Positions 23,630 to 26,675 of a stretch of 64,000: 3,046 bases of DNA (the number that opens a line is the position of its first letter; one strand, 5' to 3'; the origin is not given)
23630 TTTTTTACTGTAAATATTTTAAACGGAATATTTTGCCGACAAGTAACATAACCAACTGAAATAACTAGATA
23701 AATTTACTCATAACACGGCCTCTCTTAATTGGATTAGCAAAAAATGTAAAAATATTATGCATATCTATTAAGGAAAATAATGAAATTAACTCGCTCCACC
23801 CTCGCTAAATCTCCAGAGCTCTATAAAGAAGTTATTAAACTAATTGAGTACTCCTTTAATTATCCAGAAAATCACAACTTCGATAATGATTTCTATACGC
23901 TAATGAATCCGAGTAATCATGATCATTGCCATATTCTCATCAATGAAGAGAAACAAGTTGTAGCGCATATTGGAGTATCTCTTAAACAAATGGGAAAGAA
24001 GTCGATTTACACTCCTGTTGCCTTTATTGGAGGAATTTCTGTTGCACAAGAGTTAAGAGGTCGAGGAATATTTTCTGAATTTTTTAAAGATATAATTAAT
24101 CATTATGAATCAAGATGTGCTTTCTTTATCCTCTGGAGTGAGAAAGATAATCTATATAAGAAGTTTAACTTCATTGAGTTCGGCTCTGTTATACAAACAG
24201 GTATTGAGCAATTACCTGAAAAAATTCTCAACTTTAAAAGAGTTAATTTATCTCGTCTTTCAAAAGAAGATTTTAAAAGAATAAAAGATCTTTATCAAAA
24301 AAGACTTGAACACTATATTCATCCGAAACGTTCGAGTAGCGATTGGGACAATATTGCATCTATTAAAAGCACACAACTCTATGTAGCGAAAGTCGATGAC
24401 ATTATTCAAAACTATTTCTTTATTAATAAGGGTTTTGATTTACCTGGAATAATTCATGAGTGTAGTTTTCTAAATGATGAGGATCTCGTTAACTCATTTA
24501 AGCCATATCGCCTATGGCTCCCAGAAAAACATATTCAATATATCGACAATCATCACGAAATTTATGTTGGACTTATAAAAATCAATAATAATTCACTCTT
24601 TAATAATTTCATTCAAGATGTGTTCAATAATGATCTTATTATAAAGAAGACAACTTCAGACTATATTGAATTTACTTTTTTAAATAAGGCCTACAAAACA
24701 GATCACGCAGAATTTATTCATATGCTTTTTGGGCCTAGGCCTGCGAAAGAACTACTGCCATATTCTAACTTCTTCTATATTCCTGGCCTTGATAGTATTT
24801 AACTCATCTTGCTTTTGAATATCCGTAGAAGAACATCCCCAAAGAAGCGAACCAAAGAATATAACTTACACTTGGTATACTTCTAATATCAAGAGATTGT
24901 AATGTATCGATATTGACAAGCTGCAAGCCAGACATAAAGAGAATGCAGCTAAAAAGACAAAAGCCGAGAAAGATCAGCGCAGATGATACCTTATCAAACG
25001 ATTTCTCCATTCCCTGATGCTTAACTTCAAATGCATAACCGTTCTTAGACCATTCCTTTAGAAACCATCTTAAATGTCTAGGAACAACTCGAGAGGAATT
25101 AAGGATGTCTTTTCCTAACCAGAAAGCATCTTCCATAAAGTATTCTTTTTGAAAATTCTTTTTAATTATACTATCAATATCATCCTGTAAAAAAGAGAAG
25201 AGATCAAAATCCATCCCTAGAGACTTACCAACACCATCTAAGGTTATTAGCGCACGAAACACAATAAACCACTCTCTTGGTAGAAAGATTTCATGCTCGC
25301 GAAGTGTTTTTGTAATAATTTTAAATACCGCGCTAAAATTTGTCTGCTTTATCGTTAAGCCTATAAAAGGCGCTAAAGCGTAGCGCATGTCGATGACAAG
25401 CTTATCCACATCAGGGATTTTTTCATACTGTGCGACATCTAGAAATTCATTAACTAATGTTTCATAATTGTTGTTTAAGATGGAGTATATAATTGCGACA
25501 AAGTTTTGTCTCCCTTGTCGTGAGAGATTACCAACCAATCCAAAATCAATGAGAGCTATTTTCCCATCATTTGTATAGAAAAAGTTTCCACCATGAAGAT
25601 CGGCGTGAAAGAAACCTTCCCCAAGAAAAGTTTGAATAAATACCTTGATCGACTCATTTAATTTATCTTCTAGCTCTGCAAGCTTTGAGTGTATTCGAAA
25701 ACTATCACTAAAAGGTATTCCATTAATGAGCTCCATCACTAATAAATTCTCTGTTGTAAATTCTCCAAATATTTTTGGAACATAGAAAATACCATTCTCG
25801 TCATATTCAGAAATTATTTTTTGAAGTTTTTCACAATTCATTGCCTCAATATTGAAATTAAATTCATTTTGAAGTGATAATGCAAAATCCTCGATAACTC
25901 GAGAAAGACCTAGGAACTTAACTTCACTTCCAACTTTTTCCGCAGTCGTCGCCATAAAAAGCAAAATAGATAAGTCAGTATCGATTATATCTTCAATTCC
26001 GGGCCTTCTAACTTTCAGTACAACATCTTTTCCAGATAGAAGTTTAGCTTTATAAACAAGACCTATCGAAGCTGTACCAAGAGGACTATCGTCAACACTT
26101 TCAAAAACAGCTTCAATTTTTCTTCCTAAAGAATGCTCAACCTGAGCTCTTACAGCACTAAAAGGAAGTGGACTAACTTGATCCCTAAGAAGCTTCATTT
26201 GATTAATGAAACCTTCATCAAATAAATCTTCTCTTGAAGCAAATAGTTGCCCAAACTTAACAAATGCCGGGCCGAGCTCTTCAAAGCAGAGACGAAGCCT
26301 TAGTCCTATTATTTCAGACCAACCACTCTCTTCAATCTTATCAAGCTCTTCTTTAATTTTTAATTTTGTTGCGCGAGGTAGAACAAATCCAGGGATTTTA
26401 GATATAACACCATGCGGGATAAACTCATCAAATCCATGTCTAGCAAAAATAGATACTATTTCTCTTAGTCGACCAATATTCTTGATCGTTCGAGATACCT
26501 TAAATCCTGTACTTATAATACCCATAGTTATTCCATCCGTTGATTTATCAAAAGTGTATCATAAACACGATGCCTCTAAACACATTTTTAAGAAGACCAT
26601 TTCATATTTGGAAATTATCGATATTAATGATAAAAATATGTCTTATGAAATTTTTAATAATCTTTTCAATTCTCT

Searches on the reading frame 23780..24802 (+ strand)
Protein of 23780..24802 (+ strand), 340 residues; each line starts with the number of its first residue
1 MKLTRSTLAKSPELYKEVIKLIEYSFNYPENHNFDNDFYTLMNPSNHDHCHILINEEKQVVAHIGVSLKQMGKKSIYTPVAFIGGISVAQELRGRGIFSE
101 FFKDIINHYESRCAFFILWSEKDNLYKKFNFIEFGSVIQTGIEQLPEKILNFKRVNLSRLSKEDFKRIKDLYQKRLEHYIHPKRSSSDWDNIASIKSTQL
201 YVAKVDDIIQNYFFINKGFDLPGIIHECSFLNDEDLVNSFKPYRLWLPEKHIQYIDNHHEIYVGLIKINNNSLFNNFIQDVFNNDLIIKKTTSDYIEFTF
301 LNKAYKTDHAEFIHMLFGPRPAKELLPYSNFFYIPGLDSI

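Call 70: search_protein_families(library=pfam, proteins=[window:23780-24802:+], max_evalue=0.00001)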
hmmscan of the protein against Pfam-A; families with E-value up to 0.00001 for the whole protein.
window:23780-24802:+ (340 aa): 2 families
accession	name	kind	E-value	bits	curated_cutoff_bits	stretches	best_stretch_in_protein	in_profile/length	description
PF13527.13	Acetyltransf_9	-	2.2e-09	37.8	25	1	13-131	8-124/127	Acetyltransferase (GNAT) domain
PF00583.31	Acetyltransf_1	-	2e-06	28.5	20.7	1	28-129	12-114/116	Acetyltransferase (GNAT) family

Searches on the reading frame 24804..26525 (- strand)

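Call 70: search_protein_families(library=pfam, proteins=[window:24804-26525:-], max_evalue=0.00001)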
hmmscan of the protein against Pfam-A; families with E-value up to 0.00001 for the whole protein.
window:24804-26525:- (573 aa): 1 family
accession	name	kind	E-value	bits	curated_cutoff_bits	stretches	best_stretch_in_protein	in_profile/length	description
PF03109.22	ABC1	-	6.6e-62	209.3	22.9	1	113-359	2-242/244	ABC1 atypical kinase-like domain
